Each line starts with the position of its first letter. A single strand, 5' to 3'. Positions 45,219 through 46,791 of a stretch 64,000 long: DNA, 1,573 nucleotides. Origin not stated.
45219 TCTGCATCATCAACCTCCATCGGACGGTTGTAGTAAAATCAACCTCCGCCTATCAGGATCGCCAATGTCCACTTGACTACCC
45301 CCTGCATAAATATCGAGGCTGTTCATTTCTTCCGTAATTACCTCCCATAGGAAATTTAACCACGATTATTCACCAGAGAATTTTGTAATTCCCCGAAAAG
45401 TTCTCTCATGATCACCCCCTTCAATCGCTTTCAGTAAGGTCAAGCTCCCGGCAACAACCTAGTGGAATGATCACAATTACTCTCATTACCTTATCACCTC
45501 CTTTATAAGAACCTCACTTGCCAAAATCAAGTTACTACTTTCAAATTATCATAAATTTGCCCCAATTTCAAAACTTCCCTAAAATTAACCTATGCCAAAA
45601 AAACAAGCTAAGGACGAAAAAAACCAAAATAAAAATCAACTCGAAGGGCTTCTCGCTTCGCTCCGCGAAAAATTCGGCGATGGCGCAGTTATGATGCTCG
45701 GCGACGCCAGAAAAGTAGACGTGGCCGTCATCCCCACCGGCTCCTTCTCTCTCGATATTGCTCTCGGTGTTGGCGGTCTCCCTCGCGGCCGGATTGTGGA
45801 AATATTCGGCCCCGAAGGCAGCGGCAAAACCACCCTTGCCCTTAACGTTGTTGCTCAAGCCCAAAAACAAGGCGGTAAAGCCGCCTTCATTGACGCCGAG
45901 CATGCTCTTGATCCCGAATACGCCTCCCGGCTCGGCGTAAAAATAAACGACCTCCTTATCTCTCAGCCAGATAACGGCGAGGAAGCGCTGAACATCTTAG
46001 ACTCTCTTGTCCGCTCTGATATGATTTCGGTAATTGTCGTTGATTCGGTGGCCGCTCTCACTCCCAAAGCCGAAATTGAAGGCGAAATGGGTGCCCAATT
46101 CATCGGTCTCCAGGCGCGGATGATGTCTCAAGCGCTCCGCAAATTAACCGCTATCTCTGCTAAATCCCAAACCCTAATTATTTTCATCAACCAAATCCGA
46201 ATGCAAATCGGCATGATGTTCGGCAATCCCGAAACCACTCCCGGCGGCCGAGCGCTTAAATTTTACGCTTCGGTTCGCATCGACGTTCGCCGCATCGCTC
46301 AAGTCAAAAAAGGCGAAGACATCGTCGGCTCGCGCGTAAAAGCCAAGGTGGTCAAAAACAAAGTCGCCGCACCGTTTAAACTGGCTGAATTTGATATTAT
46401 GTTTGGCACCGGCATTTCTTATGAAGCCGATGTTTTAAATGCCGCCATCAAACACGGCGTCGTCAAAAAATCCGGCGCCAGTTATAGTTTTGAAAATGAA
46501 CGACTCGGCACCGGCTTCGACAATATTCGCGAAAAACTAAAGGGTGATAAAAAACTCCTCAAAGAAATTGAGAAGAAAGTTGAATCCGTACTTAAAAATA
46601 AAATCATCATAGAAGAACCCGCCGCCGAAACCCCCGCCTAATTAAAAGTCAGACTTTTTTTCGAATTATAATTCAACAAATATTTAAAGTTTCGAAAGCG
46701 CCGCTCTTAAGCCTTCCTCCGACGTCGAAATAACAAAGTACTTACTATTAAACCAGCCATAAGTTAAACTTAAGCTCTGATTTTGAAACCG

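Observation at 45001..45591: Roughly 560 bp ORF-free, strand-asymmetric intergenic region between the rodZ-like gene and recA, with its own terminator; candidate structured ncRNA or long leader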

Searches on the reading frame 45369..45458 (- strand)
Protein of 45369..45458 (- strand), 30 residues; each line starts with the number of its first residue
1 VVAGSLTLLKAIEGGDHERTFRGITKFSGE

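Call 21: search_protein_families(library=pfam, max_evalue=10, proteins=[window:45369-45458:-])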
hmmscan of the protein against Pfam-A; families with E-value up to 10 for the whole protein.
seq(30 aa): 1 family
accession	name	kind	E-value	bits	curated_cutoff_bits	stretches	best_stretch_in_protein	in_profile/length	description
PF25393.1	LTM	-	0.19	12.1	27.5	1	6-18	4-16/42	LUBAC thetering domain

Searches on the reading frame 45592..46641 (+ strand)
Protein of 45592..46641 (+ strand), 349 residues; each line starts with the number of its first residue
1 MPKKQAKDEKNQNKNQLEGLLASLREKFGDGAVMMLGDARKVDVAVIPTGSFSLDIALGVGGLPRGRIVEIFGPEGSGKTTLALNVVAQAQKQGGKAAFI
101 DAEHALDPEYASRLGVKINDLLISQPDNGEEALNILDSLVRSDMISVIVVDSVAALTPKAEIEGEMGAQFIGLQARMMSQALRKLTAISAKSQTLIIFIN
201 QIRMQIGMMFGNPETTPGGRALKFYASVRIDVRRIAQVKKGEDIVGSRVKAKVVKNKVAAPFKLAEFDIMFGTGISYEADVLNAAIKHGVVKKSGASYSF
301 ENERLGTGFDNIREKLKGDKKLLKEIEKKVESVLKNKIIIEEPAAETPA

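Call 11: find_related_loci(query=window:45592-46638:+, collection=genome_contigs, flank=4000)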
Query window:45592-46638:+ (349 aa) in genome_contigs; peptide patterns used: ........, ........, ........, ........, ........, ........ (x = any residue, [..] = any of these).
600 stretches matched a pattern (row limit reached: there are more); 598 encode a relative of the query (tblastn E <= 1e-3); the best 80 are kept; 80 distinct loci.
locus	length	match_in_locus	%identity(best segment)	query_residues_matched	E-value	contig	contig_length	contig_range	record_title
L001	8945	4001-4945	77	5-319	2e-155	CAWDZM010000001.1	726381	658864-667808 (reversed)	MAG: uncultured bacterium isolate MFD01223.bin.1.73 genome assembly, contig: contig_20113, whole genome shotgun sequence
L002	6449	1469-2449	79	2-330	1e-154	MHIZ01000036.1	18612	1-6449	MAG: Candidatus Colwellbacteria bacterium RIFCSPLOWO2_02_FULL_44_20b rifcsplowo2_02_scaffold_8096, whole genome shotgun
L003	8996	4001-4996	62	3-331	2e-137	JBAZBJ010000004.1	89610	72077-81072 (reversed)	MAG: Parcubacteria group bacterium isolate SO_2017_GW1_11 NODE_1600_length_89610_cov_1.582390_OW334_2017, whole genome s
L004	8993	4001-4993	63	4-330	1e-135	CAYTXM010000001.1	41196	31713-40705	MAG TPA_asm: uncultured Candidatus Saccharibacteria bacterium isolate binchicken_co228_573 genome assembly, contig: NODE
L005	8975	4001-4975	63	11-334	2e-135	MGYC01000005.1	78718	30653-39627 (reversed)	MAG: Gammaproteobacteria bacterium RIFCSPHIGHO2_12_FULL_41_20 rifcsphigho2_12_scaffold_1298, whole genome shotgun sequen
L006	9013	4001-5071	57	1-348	9e-136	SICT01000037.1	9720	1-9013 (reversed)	MAG: Candidatus Uhrbacteria bacterium isolate Baikal-deep-G212 BACOMB-C33677, whole genome shotgun sequence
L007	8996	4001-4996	61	3-334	3e-135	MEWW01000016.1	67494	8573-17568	MAG: Candidatus Adlerbacteria bacterium RIFCSPHIGHO2_12_FULL_53_18 rifcsphigho2_12_scaffold_685, whole genome shotgun se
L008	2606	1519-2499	63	3-330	2e-141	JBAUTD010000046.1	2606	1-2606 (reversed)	MAG: Burkholderiales bacterium isolate MFD01526_ilm_asm_bin20 k127_121264, whole genome shotgun sequence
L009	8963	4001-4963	63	11-330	1e-132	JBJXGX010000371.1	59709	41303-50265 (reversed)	MAG: Burkholderiales bacterium isolate F1F2.bin.163 k127_8911712, whole genome shotgun sequence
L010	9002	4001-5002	59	1-330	1e-132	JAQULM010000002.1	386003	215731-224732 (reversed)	MAG: Patescibacteria group bacterium isolate STD1_130 NODE_35_length_386003_cov_7.042643_Sandtown_D1, whole genome shotg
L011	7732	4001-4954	63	14-330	2e-132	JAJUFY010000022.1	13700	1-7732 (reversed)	MAG: Ectothiorhodospiraceae bacterium isolate bin23 k141_1032670_length_13700_cov_49.4488, whole genome shotgun sequence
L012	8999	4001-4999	59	1-336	1e-131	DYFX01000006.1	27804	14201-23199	MAG TPA_asm: Candidatus Paceibacter sp. isolate BE2011_4_66_9 Afr_mines_BE2011_547_length_27804_cov_3_488846, whole geno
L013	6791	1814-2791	61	9-334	1e-131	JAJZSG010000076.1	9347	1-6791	MAG: Proteobacteria bacterium isolate SKS3.bin25 NODE_12392_length_9347_cov_1.689913, whole genome shotgun sequence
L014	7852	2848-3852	61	11-343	2e-131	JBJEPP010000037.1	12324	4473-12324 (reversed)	MAG: Acutalibacteraceae bacterium isolate LOHA07_bin.003 NODE_1779_length_12324_cov_9.578776, whole genome shotgun seque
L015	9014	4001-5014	60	9-346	5e-131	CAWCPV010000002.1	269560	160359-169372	MAG: uncultured Gammaproteobacteria bacterium isolate MFD04944.bin.2.154 genome assembly, contig: contig_14346, whole ge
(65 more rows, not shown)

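Call 16: find_encoding_contigs(protein=window:45592-46641:+, flank=3000, max_places=10)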
Protein window:45592-46641:+ (349 aa): 4 contigs read that carry it; 2 places shown.
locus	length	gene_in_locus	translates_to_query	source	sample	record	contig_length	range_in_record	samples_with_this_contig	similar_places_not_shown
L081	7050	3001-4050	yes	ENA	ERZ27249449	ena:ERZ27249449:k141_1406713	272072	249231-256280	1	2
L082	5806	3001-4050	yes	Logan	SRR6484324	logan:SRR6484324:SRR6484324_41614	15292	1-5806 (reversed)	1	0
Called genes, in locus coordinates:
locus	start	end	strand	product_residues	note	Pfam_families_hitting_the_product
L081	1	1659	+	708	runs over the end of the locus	PF17854:FtsK_alpha, PF01580:FtsK_SpoIIIE, PF09397:FtsK_gamma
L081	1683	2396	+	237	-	PF13413:HTH_25, PF09136:Glucodextran_B (weak)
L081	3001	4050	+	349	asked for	PF00154:RecA_N, PF08423:Rad51, PF06745:ATPase (weak), PF27531:MT3502_N (weak), PF21096:RecA_C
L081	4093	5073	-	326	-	-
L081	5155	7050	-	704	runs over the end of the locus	PF01138:RNase_PH, PF03725:RNase_PH_C, PF03726:PNPase (weak), PF01138:RNase_PH, PF00013:KH_1, PF00575:S1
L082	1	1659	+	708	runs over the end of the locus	PF17854:FtsK_alpha, PF01580:FtsK_SpoIIIE, PF09397:FtsK_gamma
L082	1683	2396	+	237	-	PF13413:HTH_25, PF09136:Glucodextran_B (weak)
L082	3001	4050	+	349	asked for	PF00154:RecA_N, PF08423:Rad51, PF06745:ATPase (weak), PF27531:MT3502_N (weak), PF21096:RecA_C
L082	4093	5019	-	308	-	-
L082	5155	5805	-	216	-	?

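Call 40: list_cluster_members(proteins=[P0001, window:45592-46638:+])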
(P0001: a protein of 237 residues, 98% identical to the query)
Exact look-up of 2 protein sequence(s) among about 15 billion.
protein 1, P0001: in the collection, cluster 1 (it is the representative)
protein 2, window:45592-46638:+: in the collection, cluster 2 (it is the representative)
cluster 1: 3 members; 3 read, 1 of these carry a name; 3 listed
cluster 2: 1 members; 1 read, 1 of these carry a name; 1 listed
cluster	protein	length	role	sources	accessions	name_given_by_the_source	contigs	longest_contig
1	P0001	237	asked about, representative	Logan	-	-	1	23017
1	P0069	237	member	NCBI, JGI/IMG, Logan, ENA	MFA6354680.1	MAG: helix-turn-helix domain-containing protein [Candidatus Paceibacterota bacterium] | hypothetical protein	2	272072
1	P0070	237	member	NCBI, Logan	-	-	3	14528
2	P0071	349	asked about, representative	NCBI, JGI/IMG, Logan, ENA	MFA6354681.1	MAG: recombinase RecA [Candidatus Paceibacterota bacterium] | recombination protein RecA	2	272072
